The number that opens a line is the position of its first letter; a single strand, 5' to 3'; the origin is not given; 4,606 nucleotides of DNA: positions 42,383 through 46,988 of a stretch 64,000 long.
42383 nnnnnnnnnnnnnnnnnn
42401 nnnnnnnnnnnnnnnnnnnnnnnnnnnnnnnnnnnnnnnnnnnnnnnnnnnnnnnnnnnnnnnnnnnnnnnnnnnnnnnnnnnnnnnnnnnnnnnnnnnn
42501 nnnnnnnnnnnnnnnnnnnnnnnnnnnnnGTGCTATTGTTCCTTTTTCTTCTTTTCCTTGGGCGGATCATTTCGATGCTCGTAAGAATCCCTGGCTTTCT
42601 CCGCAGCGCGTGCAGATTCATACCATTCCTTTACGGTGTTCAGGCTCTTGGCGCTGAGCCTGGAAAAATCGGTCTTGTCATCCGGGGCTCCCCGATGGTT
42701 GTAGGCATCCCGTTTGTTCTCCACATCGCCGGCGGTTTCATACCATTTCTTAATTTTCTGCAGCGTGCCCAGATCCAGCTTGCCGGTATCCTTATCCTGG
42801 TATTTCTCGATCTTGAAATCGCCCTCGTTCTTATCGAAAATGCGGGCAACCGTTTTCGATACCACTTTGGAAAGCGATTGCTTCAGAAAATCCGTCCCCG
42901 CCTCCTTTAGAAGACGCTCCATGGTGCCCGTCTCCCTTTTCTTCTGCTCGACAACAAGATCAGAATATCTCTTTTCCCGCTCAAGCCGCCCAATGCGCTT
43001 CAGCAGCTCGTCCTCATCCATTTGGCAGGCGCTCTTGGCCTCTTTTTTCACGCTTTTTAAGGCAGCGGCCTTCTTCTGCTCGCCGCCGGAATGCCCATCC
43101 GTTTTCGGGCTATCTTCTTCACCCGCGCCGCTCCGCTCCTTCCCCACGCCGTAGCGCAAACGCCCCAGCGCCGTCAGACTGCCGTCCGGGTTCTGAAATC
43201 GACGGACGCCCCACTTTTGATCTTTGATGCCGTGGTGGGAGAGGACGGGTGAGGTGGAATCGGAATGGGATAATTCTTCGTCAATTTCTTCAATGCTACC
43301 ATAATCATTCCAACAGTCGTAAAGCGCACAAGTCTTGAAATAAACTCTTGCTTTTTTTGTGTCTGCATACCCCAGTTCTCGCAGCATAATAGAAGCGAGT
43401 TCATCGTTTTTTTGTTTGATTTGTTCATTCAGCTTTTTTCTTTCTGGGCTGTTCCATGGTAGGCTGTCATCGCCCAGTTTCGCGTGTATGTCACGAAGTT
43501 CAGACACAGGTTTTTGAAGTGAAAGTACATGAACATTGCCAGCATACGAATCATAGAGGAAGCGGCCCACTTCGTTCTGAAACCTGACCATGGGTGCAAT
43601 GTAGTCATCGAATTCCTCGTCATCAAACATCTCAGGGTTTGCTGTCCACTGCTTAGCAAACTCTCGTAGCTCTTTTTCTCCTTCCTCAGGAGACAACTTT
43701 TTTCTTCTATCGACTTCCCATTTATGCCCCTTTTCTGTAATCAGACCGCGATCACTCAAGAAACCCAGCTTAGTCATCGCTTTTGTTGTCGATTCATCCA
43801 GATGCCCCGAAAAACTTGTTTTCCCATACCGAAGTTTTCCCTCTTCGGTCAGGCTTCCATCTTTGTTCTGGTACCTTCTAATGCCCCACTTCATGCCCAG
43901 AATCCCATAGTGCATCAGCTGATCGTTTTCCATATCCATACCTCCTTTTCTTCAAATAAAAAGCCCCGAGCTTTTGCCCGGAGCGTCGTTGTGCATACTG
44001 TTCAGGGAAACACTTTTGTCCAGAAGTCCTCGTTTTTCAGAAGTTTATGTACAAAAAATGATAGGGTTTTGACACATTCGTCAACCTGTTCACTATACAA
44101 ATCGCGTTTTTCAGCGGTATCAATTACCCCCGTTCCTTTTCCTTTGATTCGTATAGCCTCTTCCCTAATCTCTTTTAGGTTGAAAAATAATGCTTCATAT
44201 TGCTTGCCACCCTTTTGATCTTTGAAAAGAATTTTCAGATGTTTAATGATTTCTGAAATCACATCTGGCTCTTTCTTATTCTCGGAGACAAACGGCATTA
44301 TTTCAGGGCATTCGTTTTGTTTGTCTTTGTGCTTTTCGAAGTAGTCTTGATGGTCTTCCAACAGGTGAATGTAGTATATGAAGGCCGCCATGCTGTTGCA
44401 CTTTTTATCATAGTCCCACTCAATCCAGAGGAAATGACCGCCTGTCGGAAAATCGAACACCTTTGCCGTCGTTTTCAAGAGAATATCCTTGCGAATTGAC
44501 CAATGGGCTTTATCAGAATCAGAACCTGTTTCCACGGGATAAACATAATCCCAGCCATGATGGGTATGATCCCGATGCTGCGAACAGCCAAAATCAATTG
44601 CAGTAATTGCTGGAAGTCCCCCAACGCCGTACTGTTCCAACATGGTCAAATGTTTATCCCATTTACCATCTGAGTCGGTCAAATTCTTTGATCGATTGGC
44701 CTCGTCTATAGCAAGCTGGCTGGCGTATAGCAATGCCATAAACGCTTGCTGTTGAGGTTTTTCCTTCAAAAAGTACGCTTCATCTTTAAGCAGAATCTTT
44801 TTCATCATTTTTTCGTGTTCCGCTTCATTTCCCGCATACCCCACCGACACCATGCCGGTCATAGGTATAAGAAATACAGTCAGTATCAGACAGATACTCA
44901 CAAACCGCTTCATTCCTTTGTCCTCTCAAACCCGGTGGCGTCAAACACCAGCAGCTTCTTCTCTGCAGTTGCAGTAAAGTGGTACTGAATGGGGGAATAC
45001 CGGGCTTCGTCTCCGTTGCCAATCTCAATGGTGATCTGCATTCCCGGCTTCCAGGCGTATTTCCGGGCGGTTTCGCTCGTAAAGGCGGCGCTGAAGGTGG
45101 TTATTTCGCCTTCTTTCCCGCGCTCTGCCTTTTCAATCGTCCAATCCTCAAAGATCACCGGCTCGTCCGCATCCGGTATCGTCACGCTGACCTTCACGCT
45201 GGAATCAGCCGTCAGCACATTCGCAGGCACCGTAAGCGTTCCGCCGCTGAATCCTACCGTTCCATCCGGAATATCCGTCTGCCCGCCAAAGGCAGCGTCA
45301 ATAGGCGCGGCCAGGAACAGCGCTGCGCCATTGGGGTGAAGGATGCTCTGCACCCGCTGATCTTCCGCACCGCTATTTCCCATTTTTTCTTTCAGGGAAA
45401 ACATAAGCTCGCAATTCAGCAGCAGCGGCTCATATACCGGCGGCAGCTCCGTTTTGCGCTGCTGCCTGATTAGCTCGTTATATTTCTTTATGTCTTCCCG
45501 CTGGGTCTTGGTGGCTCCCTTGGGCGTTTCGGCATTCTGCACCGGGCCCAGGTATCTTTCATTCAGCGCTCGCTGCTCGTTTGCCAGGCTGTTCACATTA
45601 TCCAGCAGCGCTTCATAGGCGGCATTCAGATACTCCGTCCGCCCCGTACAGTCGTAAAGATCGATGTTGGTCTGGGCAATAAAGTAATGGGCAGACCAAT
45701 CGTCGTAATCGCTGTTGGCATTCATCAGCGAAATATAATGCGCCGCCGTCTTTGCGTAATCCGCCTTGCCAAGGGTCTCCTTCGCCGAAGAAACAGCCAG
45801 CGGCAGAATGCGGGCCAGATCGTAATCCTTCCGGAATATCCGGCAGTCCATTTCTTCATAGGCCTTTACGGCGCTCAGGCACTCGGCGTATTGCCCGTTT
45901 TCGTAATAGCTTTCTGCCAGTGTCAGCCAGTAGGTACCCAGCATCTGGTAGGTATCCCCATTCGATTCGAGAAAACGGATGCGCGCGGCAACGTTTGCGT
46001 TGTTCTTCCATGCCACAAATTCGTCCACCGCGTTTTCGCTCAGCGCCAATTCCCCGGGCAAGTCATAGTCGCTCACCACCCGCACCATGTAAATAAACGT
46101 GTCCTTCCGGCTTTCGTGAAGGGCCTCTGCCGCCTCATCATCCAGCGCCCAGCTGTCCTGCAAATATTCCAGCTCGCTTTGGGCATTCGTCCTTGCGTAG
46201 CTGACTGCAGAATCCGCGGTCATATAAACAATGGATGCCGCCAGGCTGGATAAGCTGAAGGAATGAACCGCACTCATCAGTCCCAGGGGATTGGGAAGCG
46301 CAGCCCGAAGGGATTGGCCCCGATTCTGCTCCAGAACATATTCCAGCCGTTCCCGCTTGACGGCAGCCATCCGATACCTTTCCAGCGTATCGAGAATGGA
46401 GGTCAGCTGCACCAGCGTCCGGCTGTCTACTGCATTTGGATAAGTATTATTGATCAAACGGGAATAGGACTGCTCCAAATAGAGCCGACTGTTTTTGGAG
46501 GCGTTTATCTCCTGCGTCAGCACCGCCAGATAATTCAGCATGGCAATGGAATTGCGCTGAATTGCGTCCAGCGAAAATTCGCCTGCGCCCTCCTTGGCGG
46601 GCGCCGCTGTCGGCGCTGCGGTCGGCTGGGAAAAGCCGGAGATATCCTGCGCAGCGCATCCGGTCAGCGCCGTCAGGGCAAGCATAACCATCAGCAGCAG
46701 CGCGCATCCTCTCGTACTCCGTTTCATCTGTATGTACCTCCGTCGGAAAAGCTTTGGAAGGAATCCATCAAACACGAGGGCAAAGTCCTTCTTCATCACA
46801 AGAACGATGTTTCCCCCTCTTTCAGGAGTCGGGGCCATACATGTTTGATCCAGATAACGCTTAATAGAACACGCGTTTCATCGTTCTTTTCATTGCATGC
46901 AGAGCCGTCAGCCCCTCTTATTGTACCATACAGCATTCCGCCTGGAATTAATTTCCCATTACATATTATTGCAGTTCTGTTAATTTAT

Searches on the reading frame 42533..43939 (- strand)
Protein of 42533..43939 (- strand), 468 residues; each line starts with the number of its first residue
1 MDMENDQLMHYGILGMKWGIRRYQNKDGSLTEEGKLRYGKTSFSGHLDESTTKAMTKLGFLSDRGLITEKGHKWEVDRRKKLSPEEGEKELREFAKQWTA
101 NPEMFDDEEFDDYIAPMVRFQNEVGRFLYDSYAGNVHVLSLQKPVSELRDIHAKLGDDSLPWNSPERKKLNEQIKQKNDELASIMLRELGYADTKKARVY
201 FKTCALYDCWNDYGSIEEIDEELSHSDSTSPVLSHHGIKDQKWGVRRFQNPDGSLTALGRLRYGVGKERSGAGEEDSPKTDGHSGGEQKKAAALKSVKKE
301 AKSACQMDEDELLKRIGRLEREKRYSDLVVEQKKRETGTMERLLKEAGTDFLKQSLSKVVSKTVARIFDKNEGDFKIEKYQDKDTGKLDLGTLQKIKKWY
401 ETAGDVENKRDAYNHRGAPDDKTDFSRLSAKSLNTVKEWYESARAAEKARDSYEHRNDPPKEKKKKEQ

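Call 3: search_protein_families(library=pfam, proteins=[window:42533-43939:-], max_evalue=0.01)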
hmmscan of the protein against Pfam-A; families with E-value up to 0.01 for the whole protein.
window:42533-43939:- (468 aa): 1 family
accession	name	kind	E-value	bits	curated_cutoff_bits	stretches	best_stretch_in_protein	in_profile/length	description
PF23847.1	DUF7211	-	1.1e-13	50.8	27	2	5-24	5-24/25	Family of unknown function (DUF7211)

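Call 4: search_protein_families(library=phrogs, proteins=[window:42533-43939:-], max_evalue=0.01)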
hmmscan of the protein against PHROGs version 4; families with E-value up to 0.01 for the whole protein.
window:42533-43939:- (468 aa): 13 families
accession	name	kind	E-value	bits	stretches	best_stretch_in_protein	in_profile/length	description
phrog_32444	-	unknown function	3.8e-35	122.7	3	1-53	1-52/220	-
phrog_7021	-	unknown function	1.2e-20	75.1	2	224-376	184-311/330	-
phrog_24711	-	unknown function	5.1e-10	39.5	2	7-30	340-363/532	-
phrog_7502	-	unknown function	1.6e-09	38.8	2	6-29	7-30/298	-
phrog_11022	-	unknown function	8e-08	33.7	1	2-27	39-64/227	-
phrog_6291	-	unknown function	1.3e-07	32.9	1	3-25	3-25/177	-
phrog_17496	-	unknown function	5.7e-07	31.3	1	6-79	3-70/117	-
phrog_35934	-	head and packaging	4.6e-06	27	0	3-26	8-31/331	virion structural protein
phrog_14710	-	unknown function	5.1e-06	27.5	1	4-28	4-28/193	-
phrog_34327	-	unknown function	1.8e-05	25.6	1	6-25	13-32/167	-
phrog_19428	-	unknown function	0.003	18.7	0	5-27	7-29/125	-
phrog_14126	-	unknown function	0.0035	17.3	1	4-26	28-50/447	-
phrog_38171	-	unknown function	0.0043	17.7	1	6-29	7-30/227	-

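Call 55: search_protein_families(library=padloc, proteins=[window:42533-43939:-], max_evalue=0.01)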
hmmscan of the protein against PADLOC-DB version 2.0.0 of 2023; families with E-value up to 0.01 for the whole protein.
window:42533-43939:- (468 aa): 0 families

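Call 56: search_protein_families(library=ncbifam, proteins=[window:42533-43939:-], max_evalue=0.01)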
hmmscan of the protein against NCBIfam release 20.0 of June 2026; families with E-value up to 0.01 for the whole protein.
window:42533-43939:- (468 aa): 0 families

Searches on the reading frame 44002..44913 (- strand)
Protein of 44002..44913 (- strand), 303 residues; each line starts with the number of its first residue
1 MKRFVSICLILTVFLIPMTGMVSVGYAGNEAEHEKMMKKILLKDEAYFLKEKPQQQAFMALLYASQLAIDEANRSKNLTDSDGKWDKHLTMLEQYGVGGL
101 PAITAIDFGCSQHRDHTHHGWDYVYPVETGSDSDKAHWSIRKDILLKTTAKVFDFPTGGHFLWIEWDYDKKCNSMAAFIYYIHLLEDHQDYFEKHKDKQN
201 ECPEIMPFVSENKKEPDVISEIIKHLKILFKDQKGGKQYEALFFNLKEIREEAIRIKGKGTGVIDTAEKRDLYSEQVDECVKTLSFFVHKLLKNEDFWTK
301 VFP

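Call 3: search_protein_families(library=pfam, proteins=[window:44002-44913:-], max_evalue=0.01)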
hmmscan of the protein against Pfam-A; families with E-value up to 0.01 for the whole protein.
window:44002-44913:- (303 aa): 0 families

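Call 4: search_protein_families(library=phrogs, proteins=[window:44002-44913:-], max_evalue=0.01)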
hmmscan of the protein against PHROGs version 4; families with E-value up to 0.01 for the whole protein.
window:44002-44913:- (303 aa): 0 families

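Call 55: search_protein_families(library=padloc, proteins=[window:44002-44913:-], max_evalue=0.01)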
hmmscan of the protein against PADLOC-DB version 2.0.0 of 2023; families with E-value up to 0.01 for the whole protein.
window:44002-44913:- (303 aa): 0 families

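Call 56: search_protein_families(library=ncbifam, proteins=[window:44002-44913:-], max_evalue=0.01)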
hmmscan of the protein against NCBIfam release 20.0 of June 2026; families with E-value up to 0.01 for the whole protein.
window:44002-44913:- (303 aa): 0 families

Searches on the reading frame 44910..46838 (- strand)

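Call 3: search_protein_families(library=pfam, proteins=[window:44910-46838:-], max_evalue=0.01)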
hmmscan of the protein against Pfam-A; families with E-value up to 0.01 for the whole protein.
window:44910-46838:- (642 aa): 0 families

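Call 4: search_protein_families(library=phrogs, proteins=[window:44910-46838:-], max_evalue=0.01)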
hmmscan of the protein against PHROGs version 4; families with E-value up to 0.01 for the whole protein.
window:44910-46838:- (642 aa): 0 families

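Call 55: search_protein_families(library=padloc, proteins=[window:44910-46838:-], max_evalue=0.01)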
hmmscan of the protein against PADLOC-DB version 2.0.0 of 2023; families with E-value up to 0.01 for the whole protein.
window:44910-46838:- (642 aa): 0 families

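Call 56: search_protein_families(library=ncbifam, proteins=[window:44910-46838:-], max_evalue=0.01)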
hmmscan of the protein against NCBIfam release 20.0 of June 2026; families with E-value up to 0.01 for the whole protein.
window:44910-46838:- (642 aa): 1 family
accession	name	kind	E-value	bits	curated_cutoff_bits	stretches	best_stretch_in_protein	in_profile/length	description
NF033932.1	LapB_rpt_80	domain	0.0011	19.2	45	0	203-234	31-63/83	LapB repeat-containing protein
